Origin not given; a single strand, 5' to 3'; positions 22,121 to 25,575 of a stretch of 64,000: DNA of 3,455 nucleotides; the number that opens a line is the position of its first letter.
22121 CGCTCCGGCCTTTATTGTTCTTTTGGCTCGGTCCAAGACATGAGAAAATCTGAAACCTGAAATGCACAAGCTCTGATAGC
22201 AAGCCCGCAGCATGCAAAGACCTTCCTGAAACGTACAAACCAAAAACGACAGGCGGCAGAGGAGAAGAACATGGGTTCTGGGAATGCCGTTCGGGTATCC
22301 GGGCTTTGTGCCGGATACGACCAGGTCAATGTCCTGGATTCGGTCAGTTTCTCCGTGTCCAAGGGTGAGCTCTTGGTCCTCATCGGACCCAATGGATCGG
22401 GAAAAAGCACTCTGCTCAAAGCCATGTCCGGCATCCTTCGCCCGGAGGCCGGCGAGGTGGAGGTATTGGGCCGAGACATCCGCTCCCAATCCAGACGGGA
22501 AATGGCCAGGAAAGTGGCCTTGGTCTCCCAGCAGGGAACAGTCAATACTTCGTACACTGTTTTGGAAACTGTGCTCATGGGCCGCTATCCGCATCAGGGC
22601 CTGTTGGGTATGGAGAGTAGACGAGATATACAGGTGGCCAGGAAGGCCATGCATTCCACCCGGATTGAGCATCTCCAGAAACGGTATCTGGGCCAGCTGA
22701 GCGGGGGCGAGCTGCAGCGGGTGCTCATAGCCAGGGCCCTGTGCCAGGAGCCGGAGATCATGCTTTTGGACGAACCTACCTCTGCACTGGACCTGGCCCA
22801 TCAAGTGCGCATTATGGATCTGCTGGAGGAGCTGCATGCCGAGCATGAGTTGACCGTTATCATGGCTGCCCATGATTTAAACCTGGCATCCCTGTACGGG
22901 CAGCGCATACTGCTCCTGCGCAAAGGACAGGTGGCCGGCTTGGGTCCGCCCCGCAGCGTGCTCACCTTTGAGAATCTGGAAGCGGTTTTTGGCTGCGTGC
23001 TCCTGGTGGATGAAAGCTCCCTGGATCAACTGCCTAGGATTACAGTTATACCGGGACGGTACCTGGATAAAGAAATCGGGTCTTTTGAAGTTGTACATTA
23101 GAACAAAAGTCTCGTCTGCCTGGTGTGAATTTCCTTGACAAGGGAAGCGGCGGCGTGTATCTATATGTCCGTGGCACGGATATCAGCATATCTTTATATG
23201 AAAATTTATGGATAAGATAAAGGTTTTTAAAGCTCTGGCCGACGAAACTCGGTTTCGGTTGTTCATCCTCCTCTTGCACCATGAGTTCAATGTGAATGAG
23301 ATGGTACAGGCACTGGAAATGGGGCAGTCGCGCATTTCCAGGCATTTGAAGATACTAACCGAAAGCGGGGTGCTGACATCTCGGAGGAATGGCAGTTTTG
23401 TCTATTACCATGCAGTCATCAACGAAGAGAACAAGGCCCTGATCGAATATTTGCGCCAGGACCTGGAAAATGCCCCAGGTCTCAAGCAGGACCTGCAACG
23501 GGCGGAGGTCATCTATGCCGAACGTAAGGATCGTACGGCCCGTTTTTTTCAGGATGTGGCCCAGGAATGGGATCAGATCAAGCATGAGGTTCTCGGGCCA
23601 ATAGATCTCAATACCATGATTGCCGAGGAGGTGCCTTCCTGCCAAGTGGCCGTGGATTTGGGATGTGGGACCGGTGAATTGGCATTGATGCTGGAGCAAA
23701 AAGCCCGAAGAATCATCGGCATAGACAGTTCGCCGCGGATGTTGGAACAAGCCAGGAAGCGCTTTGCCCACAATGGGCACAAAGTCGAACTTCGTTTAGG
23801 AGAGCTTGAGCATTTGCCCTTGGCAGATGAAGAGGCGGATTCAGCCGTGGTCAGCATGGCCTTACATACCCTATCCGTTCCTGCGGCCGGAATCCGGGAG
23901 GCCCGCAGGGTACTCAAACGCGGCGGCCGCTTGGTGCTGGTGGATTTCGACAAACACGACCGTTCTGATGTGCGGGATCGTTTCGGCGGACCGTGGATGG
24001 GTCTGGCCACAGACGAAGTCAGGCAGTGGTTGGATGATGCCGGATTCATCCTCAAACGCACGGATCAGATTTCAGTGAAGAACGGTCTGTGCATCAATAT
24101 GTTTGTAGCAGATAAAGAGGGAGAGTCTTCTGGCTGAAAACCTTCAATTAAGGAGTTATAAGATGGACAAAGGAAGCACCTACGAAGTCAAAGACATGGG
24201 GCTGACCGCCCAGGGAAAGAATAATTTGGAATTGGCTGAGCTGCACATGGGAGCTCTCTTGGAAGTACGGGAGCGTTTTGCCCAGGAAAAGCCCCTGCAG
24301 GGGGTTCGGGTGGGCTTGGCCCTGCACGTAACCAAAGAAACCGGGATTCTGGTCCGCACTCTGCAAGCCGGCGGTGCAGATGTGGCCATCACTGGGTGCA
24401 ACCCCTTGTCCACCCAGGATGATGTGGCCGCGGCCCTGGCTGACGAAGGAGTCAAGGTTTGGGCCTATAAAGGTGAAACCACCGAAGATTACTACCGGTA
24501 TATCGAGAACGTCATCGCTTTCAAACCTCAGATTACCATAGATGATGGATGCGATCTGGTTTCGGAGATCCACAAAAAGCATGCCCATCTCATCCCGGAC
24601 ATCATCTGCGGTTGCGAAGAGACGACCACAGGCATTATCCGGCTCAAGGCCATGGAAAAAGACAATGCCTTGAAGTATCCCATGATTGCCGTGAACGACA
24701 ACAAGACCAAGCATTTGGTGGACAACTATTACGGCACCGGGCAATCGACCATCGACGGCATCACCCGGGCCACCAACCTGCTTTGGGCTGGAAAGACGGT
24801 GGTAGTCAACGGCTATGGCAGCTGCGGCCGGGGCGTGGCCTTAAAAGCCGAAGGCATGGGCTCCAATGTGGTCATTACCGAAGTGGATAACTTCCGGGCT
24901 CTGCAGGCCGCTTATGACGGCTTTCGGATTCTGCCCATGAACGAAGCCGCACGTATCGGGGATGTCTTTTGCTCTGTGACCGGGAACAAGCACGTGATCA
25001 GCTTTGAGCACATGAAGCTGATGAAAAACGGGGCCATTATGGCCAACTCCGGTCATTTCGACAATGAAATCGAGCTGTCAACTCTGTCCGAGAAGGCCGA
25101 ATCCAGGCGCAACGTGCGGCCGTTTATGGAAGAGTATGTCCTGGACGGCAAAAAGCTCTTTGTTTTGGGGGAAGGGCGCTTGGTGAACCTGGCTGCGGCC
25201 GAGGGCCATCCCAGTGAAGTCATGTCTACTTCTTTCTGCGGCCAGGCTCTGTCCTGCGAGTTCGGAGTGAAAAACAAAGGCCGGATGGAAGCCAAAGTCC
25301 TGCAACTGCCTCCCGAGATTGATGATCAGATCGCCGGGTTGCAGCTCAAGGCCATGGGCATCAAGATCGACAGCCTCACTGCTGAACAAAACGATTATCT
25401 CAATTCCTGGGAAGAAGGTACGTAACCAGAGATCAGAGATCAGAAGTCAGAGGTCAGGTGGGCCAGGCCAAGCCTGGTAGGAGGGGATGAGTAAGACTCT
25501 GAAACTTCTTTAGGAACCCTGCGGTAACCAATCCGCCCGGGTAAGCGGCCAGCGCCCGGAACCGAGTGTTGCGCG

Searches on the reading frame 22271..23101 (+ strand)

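Call 69: search_protein_families(library=pfam, proteins=[window:22271-23101:+], max_evalue=0.00001)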
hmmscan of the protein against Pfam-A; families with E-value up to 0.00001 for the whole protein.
window:22271-23101:+ (276 aa): 4 families
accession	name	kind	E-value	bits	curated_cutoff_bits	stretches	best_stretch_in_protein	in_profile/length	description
PF00005.33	ABC_tran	-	7.7e-38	130.6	25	1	22-171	1-137/137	ABC transporter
PF13304.12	AAA_21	-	5e-13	50.2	27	1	35-58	2-25/304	AAA domain, putative AbiEii toxin, Type IV TA system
PF02463.25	SMC_N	-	2.2e-08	34.2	40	1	34-198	26-196/220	RecF/RecN/SMC N terminal domain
PF13555.12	AAA_29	-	8e-07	29.2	27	1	26-60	16-50/61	P-loop containing region of AAA domain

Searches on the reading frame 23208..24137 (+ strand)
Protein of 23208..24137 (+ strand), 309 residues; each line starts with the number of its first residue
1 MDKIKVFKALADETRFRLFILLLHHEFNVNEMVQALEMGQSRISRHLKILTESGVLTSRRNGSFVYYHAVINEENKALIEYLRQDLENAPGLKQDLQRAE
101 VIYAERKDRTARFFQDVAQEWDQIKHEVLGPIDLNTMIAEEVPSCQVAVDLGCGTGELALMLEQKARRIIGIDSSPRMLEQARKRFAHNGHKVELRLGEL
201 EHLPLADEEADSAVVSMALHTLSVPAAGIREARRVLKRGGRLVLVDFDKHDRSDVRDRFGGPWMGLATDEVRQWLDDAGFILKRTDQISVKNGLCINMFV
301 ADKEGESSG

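Call 69: search_protein_families(library=pfam, proteins=[window:23208-24137:+], max_evalue=0.00001)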
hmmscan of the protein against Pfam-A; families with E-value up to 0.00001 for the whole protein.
window:23208-24137:+ (309 aa): 9 families
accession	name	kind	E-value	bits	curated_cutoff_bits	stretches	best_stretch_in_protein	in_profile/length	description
PF08241.18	Methyltransf_11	-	3.4e-24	85.7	21.2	1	149-244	1-95/95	Methyltransferase domain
PF13649.12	Methyltransf_25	-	1e-22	81.1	27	1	149-240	2-97/97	Methyltransferase domain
PF13847.12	Methyltransf_31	-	2.3e-19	69.9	27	1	148-250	7-115/145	Methyltransferase domain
PF08242.18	Methyltransf_12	-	1.3e-15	58.4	30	1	149-242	1-98/98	Methyltransferase domain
PF01209.24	Ubie_methyltran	-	1.3e-15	57.8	20.1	1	137-251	40-158/233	ubiE/COQ5 methyltransferase family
PF13489.12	Methyltransf_23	-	2.3e-11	44.1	27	1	149-274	27-128/164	Methyltransferase domain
PF05175.20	MTS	-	1.1e-07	32.1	23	1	146-248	33-142/170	Methyltransferase small domain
PF01022.26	HTH_5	-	6.4e-07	29.6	22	1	12-57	1-46/47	Bacterial regulatory protein, arsR family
PF05148.21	Methyltransf_8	-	8e-07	29.6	27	1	123-246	51-158/219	Hypothetical methyltransferase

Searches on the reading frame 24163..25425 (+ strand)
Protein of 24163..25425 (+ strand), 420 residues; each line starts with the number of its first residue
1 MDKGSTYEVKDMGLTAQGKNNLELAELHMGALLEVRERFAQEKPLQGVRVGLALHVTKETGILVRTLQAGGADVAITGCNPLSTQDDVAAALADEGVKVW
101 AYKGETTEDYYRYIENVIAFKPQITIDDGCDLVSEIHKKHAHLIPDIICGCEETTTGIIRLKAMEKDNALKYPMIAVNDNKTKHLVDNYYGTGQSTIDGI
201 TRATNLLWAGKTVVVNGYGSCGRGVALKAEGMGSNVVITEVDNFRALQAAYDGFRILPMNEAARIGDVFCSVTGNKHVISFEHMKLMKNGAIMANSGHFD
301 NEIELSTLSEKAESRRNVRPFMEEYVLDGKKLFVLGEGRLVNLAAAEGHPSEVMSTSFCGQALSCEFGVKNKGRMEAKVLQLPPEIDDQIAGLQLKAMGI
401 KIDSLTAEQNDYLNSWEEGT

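Call 69: search_protein_families(library=pfam, proteins=[window:24163-25425:+], max_evalue=0.00001)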
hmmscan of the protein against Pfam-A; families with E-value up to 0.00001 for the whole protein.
window:24163-25425:+ (420 aa): 4 families
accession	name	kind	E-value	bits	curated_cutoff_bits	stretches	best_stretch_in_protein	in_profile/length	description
PF05221.23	AdoHcyase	-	8.9e-64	215.9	25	2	7-139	2-139/299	S-adenosyl-L-homocysteine hydrolase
PF00670.27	AdoHcyase_NAD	-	1.8e-50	171.7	27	1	188-347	1-161/162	S-adenosyl-L-homocysteine hydrolase, NAD binding domain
PF02826.25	2-Hacid_dh_C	-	1.4e-07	31.5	25.1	1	208-297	34-127/178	D-isomer specific 2-hydroxyacid dehydrogenase, NAD binding domain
PF07991.19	KARI_N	-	3.2e-06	27.3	20.6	1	209-296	3-94/165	Acetohydroxy acid isomeroreductase, NADPH-binding domain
